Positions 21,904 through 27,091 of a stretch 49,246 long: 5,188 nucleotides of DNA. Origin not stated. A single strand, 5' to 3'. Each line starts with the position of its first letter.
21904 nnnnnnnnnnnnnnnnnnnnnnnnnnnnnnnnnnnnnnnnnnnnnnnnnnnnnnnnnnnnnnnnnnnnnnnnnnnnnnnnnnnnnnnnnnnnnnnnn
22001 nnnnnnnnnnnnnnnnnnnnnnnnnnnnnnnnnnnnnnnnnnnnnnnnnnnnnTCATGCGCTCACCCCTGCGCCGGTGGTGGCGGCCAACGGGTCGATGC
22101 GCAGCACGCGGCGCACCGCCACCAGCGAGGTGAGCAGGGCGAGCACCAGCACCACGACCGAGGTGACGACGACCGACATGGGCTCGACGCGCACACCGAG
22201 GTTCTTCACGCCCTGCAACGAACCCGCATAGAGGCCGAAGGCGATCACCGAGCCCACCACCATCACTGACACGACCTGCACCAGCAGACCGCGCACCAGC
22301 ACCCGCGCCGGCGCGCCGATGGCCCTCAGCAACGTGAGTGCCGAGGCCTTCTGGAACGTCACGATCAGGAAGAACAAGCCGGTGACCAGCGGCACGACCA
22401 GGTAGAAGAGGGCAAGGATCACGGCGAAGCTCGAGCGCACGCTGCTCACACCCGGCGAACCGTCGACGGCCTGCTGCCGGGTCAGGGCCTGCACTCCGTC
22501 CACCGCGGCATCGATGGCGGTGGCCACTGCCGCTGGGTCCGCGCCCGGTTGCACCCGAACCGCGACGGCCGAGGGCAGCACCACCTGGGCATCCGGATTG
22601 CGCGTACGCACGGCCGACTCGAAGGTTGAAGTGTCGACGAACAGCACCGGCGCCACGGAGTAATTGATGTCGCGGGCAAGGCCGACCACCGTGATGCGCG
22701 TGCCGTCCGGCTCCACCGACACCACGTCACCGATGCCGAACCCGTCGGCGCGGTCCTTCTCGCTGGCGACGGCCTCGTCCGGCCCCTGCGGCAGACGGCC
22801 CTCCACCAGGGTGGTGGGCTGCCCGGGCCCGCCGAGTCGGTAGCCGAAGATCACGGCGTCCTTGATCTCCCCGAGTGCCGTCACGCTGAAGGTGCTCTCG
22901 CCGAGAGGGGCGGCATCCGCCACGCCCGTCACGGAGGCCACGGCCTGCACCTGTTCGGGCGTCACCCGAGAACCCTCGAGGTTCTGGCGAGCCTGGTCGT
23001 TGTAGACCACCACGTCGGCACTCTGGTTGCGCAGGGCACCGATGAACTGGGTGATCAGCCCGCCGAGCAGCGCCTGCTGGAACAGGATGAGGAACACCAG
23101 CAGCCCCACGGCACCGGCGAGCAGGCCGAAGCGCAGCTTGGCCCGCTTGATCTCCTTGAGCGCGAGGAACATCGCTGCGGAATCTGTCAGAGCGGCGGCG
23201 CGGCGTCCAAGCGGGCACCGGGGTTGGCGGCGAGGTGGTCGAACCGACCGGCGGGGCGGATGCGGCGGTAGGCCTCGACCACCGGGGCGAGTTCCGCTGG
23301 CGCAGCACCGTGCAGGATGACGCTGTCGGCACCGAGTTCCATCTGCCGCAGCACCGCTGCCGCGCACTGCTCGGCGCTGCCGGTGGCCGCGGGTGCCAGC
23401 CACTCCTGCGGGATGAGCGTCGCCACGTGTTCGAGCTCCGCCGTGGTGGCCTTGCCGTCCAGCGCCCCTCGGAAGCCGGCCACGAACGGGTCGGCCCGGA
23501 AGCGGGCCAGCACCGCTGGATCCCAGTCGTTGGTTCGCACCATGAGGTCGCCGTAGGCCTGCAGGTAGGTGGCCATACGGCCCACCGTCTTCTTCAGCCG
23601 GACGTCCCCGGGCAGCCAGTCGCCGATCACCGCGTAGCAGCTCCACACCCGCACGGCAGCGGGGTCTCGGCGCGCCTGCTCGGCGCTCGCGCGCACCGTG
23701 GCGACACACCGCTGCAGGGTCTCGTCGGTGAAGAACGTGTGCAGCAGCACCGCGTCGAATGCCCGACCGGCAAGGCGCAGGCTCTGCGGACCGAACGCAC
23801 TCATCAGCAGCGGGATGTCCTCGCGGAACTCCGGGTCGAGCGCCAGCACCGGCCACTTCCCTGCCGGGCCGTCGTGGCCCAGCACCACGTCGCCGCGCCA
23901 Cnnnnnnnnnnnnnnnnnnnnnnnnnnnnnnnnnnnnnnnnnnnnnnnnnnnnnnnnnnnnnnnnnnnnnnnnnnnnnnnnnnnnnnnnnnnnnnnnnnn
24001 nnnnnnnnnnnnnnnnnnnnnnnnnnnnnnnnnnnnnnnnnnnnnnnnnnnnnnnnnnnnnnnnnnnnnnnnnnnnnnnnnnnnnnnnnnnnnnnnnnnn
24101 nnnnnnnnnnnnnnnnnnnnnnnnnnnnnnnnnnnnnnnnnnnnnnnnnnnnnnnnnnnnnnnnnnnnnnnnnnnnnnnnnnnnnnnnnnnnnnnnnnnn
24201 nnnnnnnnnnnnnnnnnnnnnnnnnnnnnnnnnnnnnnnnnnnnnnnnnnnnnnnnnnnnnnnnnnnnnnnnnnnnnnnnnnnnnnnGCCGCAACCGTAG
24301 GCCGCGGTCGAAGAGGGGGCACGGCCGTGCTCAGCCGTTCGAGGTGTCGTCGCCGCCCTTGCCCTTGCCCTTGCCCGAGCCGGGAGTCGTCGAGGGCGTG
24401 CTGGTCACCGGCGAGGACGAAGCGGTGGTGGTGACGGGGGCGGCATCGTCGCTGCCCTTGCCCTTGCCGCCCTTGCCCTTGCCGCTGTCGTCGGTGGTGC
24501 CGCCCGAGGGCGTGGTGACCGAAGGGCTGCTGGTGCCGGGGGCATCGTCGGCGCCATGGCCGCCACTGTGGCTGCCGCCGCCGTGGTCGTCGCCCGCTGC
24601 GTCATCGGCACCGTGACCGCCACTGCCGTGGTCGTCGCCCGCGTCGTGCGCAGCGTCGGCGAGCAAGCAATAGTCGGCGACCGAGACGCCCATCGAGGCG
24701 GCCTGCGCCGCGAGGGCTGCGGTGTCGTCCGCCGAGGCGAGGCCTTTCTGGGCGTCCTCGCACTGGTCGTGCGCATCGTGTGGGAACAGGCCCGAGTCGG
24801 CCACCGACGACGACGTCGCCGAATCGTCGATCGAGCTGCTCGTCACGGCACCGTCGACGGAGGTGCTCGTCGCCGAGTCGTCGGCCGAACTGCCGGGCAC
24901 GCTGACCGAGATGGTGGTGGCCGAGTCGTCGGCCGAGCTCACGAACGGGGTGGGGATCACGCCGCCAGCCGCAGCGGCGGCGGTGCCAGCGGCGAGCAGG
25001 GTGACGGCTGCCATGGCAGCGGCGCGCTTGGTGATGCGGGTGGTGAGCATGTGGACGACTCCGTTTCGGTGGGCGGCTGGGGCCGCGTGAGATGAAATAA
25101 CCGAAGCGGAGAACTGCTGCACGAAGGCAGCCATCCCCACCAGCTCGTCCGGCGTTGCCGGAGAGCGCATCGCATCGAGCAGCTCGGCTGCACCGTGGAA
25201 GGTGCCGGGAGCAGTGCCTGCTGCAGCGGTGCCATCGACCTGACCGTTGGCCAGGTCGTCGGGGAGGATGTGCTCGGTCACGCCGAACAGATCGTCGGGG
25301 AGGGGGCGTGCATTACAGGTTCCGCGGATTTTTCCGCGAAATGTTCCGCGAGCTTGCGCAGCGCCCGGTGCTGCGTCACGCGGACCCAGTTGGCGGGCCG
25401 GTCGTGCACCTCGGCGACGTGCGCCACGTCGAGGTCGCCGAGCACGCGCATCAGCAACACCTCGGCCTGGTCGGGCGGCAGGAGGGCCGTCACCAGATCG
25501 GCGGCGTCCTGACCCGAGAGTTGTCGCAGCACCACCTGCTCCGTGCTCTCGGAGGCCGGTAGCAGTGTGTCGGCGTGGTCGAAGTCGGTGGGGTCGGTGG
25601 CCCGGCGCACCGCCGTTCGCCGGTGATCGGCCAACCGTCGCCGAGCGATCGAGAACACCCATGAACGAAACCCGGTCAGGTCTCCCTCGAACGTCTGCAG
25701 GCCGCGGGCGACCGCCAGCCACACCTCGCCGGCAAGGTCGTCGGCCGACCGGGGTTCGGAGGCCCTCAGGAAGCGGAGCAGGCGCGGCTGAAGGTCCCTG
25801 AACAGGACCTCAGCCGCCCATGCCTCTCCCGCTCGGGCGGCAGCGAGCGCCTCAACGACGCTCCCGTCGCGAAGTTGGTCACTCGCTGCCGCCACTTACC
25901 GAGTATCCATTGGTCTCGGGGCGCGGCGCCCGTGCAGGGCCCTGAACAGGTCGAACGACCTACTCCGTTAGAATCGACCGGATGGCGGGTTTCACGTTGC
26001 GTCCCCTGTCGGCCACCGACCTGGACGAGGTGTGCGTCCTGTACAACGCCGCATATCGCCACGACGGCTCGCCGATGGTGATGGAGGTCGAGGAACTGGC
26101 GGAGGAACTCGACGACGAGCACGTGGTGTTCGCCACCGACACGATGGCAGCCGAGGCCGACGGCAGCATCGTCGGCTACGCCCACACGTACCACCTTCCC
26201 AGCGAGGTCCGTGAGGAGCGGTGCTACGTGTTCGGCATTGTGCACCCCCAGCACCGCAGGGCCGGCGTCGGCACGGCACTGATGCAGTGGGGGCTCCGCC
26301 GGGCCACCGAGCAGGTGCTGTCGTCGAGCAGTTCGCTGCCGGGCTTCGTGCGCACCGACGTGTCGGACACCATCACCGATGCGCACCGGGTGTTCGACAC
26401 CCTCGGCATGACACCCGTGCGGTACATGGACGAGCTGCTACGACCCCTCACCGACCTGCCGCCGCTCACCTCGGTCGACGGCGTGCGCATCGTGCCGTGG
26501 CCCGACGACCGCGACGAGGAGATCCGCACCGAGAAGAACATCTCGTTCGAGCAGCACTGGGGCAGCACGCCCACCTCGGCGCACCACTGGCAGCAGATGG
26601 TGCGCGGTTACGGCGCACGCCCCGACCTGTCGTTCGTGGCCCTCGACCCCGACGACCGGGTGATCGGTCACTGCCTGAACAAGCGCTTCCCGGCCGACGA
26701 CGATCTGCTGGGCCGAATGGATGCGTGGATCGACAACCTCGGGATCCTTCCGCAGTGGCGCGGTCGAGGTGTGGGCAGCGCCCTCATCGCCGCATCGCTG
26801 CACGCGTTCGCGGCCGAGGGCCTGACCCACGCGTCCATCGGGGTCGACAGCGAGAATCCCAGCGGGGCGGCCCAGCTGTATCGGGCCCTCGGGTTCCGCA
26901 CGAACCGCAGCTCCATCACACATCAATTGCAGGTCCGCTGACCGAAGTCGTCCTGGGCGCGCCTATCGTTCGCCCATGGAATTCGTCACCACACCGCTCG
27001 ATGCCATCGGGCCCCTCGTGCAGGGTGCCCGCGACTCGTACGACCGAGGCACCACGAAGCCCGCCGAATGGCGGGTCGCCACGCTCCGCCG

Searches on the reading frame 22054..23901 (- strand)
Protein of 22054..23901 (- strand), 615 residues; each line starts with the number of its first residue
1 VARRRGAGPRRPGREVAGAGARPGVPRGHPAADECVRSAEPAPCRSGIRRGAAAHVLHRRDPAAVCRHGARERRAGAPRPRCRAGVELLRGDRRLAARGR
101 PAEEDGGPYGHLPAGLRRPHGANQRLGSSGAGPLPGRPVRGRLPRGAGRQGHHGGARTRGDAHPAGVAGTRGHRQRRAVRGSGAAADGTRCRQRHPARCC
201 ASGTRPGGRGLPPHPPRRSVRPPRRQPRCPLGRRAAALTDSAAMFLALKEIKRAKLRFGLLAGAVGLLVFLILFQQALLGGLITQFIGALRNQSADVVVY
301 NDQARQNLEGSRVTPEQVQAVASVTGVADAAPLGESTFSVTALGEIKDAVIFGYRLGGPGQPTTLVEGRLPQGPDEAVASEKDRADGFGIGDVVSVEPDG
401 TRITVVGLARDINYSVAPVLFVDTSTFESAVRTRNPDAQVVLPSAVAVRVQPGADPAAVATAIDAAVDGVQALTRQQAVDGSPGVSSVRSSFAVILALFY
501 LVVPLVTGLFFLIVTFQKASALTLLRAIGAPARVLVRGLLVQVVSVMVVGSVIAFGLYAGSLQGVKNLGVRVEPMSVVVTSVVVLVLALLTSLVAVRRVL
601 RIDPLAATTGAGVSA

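Call 54: search_protein_families(library=pfam, proteins=[window:22054-23901:-], max_evalue=0.001)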
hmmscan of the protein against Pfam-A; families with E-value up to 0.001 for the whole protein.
window:22054-23901:- (615 aa): 1 family
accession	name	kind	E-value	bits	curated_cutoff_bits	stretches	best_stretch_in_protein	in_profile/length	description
PF02687.27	FtsX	-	1.7e-06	28.5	25.5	1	494-604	2-120/120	FtsX-like permease C-terminal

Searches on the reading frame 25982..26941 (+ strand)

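Call 53: search_protein_families(library=pfam, proteins=[window:25982-26941:+], max_evalue=0.001)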
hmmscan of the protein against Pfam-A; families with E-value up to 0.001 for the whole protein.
window:25982-26941:+ (319 aa): 8 families
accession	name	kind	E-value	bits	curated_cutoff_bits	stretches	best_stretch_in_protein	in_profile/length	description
PF00583.31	Acetyltransf_1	-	3.2e-22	79.4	20.7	2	188-305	11-116/116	Acetyltransferase (GNAT) family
PF13508.13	Acetyltransf_7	-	2.6e-19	69.8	27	2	218-306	6-83/84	Acetyltransferase (GNAT) domain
PF13673.13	Acetyltransf_10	-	2.1e-12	47.5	23.6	1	214-309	29-111/128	Acetyltransferase (GNAT) domain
PF13527.13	Acetyltransf_9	-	5.2e-09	36.6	25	1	6-111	2-104/127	Acetyltransferase (GNAT) domain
PF13302.13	Acetyltransf_3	-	1.2e-07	33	25.4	0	172-306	6-138/138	Acetyltransferase (GNAT) domain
PF08445.16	FR47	-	1.3e-05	25.5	22.1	0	248-308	22-80/86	FR47-like protein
PF13480.13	Acetyltransf_6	-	4.5e-05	24.1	22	0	12-113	29-129/143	Acetyltransferase (GNAT) domain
PF14542.12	Acetyltransf_CG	-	0.00032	21.2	30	0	250-281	27-58/80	GCN5-related N-acetyl-transferase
